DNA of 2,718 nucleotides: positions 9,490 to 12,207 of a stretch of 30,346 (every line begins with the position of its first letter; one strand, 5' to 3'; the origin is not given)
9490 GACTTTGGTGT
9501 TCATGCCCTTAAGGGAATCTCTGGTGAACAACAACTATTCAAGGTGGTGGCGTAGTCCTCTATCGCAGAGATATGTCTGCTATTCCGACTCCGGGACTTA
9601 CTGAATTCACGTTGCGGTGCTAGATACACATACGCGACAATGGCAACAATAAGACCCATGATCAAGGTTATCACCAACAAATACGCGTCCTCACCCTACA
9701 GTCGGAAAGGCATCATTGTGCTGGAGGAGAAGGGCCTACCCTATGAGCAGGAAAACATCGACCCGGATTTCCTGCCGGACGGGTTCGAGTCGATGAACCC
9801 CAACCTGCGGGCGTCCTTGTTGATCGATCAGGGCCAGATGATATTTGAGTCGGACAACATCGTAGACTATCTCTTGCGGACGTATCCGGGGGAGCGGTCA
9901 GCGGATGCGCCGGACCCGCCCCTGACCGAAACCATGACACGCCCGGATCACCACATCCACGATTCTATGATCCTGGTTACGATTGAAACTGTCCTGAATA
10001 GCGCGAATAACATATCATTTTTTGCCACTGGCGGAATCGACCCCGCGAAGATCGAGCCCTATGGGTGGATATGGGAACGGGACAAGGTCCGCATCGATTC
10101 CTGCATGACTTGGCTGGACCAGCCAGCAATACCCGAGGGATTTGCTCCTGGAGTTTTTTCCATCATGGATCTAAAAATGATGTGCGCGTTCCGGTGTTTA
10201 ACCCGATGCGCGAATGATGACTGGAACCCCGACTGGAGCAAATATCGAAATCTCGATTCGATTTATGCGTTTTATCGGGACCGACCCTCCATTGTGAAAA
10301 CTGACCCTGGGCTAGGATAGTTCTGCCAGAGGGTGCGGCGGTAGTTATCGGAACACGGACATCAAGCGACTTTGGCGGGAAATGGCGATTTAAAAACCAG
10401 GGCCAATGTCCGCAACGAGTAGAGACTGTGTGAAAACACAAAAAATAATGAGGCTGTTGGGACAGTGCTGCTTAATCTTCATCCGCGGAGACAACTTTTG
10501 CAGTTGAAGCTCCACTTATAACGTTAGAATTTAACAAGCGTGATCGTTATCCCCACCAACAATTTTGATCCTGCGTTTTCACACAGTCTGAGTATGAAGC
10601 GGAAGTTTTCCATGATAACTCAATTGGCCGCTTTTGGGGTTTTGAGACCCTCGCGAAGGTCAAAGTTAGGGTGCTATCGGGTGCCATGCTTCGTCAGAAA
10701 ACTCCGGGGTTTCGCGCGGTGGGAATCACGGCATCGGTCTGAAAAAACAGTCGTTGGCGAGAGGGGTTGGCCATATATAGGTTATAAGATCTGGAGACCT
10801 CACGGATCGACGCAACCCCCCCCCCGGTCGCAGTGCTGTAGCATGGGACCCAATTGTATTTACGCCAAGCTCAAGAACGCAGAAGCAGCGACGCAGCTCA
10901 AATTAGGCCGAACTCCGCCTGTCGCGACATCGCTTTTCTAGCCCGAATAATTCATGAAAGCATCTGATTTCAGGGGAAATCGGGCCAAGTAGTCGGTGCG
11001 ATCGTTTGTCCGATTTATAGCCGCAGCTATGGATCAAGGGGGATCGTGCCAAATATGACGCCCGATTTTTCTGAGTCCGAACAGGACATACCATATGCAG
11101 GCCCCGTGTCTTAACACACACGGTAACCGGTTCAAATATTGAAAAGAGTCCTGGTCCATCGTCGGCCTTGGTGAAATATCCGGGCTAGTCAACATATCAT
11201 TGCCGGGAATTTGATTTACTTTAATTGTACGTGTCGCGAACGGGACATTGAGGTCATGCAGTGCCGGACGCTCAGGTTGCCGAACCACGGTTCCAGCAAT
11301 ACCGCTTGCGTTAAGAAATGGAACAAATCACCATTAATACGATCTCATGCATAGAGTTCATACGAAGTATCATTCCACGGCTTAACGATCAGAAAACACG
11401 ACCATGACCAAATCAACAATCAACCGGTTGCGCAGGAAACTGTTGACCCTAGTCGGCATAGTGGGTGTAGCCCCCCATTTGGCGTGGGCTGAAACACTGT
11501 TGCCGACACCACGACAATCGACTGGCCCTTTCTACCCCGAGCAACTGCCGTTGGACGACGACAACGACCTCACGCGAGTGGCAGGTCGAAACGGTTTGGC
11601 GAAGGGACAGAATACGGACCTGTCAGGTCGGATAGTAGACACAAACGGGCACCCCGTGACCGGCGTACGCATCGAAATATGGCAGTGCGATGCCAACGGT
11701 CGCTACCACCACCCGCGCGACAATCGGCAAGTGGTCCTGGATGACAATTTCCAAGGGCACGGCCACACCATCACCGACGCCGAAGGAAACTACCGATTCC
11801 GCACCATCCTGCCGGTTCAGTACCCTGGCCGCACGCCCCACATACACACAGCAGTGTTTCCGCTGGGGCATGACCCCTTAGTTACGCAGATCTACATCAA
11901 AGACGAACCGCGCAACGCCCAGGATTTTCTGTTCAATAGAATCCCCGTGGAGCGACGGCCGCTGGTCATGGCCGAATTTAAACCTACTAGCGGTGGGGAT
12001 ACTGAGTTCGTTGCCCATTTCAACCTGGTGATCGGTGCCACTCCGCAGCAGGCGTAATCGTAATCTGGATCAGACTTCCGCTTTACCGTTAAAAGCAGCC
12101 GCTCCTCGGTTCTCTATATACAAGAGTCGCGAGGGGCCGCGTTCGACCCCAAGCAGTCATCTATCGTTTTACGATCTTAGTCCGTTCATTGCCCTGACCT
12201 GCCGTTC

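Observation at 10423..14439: A two-copy MITE family (about 166 bp, IR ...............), with one copy in the promoter region of the ECF sigma factor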

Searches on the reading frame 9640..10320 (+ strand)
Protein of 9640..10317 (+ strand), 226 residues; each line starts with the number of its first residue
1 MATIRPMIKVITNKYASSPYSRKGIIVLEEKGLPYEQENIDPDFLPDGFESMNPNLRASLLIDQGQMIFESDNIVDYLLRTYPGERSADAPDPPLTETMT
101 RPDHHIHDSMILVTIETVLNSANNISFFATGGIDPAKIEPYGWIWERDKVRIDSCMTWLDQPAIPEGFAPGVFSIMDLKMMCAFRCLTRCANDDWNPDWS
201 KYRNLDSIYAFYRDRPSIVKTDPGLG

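Call 24: search_protein_families(library=pfam, proteins=[window:9640-10317:+])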
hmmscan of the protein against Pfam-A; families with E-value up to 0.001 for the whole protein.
window:9640-10317:+ (226 aa): 3 families
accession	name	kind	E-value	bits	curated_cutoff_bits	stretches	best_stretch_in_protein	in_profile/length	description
PF13417.12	GST_N_3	-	5.4e-14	52.7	22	1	15-85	4-74/75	Glutathione S-transferase, N-terminal domain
PF13409.12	GST_N_2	-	4.5e-09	37.2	25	1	18-78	2-67/70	Glutathione S-transferase, N-terminal domain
PF02798.26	GST_N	-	2.7e-06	28.1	20.9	1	23-80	16-76/76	Glutathione S-transferase, N-terminal domain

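Call 39: find_encoding_contigs(protein=window:9658-10320:+, flank=3000, max_places=10)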
Protein window:9658-10320:+ (220 aa): 4 contigs read that carry it; 2 places shown.
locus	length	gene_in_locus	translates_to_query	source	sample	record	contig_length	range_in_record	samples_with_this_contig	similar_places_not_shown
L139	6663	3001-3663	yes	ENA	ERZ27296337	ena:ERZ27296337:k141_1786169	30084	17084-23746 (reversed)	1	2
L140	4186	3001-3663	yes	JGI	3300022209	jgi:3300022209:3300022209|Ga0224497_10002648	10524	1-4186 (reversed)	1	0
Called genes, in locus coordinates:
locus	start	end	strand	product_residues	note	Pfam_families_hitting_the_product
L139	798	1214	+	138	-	-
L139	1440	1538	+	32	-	-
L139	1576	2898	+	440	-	PF00561:Abhydrolase_1, PF12697:Abhydrolase_6, PF12146:Hydrolase_4, PF00211:Guanylate_cyc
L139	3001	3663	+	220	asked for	PF02798:GST_N (weak), PF13409:GST_N_2, PF13417:GST_N_3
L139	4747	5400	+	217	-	PF00775:Dioxygenase_C, PF13620:CarboxypepD_reg (faint)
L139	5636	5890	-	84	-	-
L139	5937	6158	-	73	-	PF02627:CMD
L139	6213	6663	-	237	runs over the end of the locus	PF02798:GST_N, PF13409:GST_N_2, PF13417:GST_N_3, PF22441:CLIC-like_N (weak), PF17172:GST_N_4 (faint), PF00043:GST_C, PF16865:GST_C_5 (weak), PF13410:GST_C_2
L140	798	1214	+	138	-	-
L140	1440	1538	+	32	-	-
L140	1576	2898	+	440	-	PF00561:Abhydrolase_1, PF12697:Abhydrolase_6, PF12146:Hydrolase_4, PF00211:Guanylate_cyc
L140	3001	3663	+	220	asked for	PF02798:GST_N (weak), PF13409:GST_N_2, PF13417:GST_N_3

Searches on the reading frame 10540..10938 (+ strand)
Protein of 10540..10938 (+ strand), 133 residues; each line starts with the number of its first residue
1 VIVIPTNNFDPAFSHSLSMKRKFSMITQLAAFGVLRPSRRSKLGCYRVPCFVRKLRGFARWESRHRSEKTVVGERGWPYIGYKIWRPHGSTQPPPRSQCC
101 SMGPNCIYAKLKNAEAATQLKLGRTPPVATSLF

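Call 24: search_protein_families(library=pfam, proteins=[window:10540-10938:+])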
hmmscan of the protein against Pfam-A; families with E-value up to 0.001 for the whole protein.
window:10540-10938:+ (133 aa): 0 families
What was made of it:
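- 10422..10590 (.): MITE copy 1 (169 bp, long length class). It has no ORF with any family hit. The ORF at 10540-10941 has no Pfam hit (call 24).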

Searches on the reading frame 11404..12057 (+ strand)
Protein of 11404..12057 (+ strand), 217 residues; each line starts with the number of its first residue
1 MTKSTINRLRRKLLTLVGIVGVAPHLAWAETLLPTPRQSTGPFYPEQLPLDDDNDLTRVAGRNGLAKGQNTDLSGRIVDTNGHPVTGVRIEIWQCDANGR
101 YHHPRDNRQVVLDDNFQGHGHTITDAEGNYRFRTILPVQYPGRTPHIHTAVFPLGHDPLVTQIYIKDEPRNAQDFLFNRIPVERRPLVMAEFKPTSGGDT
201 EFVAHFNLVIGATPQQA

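Call 24: search_protein_families(library=pfam, proteins=[window:11404-12054:+])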
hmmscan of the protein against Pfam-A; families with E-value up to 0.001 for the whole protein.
window:11404-12054:+ (217 aa): 2 families
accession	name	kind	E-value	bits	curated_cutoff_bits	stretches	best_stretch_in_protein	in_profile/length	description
PF00775.27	Dioxygenase_C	-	3.4e-27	95.5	27.3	1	40-209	2-179/182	Dioxygenase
PF13620.12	CarboxypepD_reg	-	1.2e-05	26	32.3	1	73-140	2-50/82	Carboxypeptidase regulatory-like domain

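Call 38: find_encoding_contigs(protein=window:11404-12057:+, flank=3000, max_places=10)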
Protein window:11404-12057:+ (217 aa): 3 contigs read that carry it; 1 place shown.
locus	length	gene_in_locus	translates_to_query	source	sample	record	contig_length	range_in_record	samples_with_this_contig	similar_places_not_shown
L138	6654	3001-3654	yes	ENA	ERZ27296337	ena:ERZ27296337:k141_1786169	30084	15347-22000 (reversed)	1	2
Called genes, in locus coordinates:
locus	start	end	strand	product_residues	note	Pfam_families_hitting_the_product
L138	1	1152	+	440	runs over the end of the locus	PF00561:Abhydrolase_1, PF12697:Abhydrolase_6, PF12146:Hydrolase_4, PF00211:Guanylate_cyc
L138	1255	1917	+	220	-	PF02798:GST_N (weak), PF13409:GST_N_2, PF13417:GST_N_3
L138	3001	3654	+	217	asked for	PF00775:Dioxygenase_C, PF13620:CarboxypepD_reg (faint)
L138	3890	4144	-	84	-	-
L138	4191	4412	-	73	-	PF02627:CMD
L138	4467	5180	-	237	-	PF02798:GST_N, PF13409:GST_N_2, PF13417:GST_N_3, PF22441:CLIC-like_N (weak), PF17172:GST_N_4 (faint), PF00043:GST_C, PF16865:GST_C_5 (weak), PF13410:GST_C_2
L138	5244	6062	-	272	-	PF04542:Sigma70_r2, PF04545:Sigma70_r4 (weak), PF08281:Sigma70_r4_2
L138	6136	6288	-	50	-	-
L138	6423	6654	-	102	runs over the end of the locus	PF14333:DUF4389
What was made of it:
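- Tried and rejected: One further contig (L140) ends about 520 bp past the GST-like gene and was not checked for c1 (calls 38, 39).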
